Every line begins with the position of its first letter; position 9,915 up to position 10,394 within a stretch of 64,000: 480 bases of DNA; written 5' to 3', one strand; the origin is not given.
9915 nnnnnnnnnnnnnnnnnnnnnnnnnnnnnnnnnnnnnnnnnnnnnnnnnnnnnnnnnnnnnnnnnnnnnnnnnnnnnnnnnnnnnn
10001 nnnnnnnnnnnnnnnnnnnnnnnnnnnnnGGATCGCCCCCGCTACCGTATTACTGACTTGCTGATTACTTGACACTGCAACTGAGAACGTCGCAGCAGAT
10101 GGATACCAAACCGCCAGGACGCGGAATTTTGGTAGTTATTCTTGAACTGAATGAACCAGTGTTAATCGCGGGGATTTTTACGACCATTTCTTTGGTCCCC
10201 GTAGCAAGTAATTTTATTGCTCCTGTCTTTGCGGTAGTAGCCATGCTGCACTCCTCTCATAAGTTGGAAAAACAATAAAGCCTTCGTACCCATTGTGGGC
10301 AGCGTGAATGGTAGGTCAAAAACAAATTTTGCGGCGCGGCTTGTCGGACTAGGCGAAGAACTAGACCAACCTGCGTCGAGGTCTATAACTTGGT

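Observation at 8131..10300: Unannotated 59-aa Cys-rich precursor peptide next to a radical-SAM/SPASM maturase: candidate RiPP cluster on a mobile element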

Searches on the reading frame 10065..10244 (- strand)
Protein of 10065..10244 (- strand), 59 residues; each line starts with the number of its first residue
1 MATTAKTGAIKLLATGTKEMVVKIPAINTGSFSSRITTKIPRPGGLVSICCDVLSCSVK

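Call 3: search_protein_families(library=ncbifam, proteins=[window:10065-10244:-], max_evalue=0.1)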
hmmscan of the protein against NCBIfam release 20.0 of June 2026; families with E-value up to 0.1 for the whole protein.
window:10065-10244:- (59 aa): 0 families

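Call 4: search_protein_families(library=pfam, proteins=[window:10065-10244:-], max_evalue=0.1)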
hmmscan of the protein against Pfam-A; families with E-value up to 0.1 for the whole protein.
window:10065-10244:- (59 aa): 0 families

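Call 36: find_homologous_proteins(query=A2, max_evalue=0.01)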
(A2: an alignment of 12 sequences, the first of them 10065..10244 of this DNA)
Query A2 (12 sequences) (59 aa, profile of the alignment): 18 proteins with E <= 0.01 among 1104 candidates.
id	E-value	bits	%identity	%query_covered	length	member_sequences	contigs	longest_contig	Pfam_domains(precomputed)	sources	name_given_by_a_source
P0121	1.8e-15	75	-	-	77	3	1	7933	-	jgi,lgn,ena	jgi:hypothetical protein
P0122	2.3e-15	74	-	-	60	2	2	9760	-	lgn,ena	-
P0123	1.6e-13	68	-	-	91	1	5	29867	-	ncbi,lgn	-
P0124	1.8e-13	68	-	-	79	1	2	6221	-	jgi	-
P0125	2.6e-13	68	-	-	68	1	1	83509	-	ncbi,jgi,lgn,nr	ncbi:MAG: hypothetical protein KME06_20720 [Kastovskya adunca ATA6-11-RM4]|jgi:hypothetical protein|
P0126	1.8e-12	65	-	-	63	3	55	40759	-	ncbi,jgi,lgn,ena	jgi:hypothetical protein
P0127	6.4e-12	63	100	100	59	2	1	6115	-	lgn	-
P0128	1.5e-11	62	38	22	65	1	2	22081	-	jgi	jgi:hypothetical protein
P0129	3.6e-11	61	-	-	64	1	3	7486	-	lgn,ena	-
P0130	3.6e-11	61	-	-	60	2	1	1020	-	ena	-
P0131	6.6e-11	60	-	-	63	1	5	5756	-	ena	-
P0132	7.8e-11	60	-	-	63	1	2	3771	-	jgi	jgi:hypothetical protein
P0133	1.3e-10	59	-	-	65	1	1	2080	-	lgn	-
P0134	2.5e-10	58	-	-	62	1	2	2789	-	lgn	-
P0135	3.5e-9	54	-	-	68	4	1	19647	-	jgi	jgi:hypothetical protein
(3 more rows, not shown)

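Call 66: search_protein_representatives(alignment_id=A3)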
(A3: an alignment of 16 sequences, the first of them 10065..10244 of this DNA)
Query: 16 sequences, 65 profile positions. Proteins with E-value up to 0.001 (for the whole library): 24; up to 1e-10: 5; up to 1e-30: 0. The best 24 are listed.
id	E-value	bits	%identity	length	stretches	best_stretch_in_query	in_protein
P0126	2.3e-27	110.8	-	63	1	1-64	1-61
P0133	9.1e-25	102.4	-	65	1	1-64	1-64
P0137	5.7e-18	80.7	-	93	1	1-64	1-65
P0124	4.0e-16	74.7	-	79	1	1-64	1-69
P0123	8.0e-13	64.2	-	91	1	1-63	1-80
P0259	3.1e-09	52.7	-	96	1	8-59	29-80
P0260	9.0e-09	51.2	-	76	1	1-62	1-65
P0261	2.6e-07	46.5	-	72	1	4-63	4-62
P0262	2.7e-07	46.5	-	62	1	9-59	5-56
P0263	8.7e-07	44.8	-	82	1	4-55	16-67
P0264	1.3e-06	44.3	-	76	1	7-59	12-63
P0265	3.7e-06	42.8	-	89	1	8-62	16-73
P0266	2.4e-05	40.2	-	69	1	5-63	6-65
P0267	3.6e-05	39.6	-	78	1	1-64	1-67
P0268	4.4e-05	39.4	-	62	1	11-63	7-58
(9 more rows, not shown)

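Call 72: search_protein_families(library=padloc, proteins=[window:10065-10244:-], max_evalue=0.001)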
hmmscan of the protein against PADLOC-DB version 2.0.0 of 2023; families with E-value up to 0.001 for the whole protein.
window:10065-10244:- (59 aa): 0 families

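Call 75: search_solved_structures(query=A3, max_evalue=10)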
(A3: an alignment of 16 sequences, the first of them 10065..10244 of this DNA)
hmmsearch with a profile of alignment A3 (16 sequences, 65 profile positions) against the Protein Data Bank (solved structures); distinct sequences matched with E-value up to 10: 3.
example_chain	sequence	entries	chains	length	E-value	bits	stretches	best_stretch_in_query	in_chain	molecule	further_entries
2bdg_A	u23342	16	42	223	0.064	16.4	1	23-61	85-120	Kallikrein-4 | Kallikrein 4 (Prostase, enamel matrix, prostate), isoform CRA_a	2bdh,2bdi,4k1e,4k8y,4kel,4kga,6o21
6nvb_A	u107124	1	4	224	0.065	16.4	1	23-61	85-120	Kallikrein-4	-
6kbr_A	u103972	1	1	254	0.077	16.1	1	23-61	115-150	Kallikrein-4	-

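Call 77: predict_structure(alignment_id=A3)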
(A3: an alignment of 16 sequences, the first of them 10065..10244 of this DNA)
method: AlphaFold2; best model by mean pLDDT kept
length: 59 residues; sequences in the alignment: 16
mean_pLDDT: 46.8   pTM: 0.20
mean pLDDT of the five models: 46.8, 45.3, 45.0, 45.0, 41.7
residues with pLDDT >= 90: 0; 70-90: 0; 50-70: 22; < 50: 37
segments of 3 or more residues with pLDDT < 50: 1-3, 5-10, 28-34, 41-46, 50-59
pLDDT, mean of each block of 10 residues (from residue 1): 43 49 52 49 46 40
secondary structure, 60 per line:
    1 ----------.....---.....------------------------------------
elements in order: E11-15 E19-23
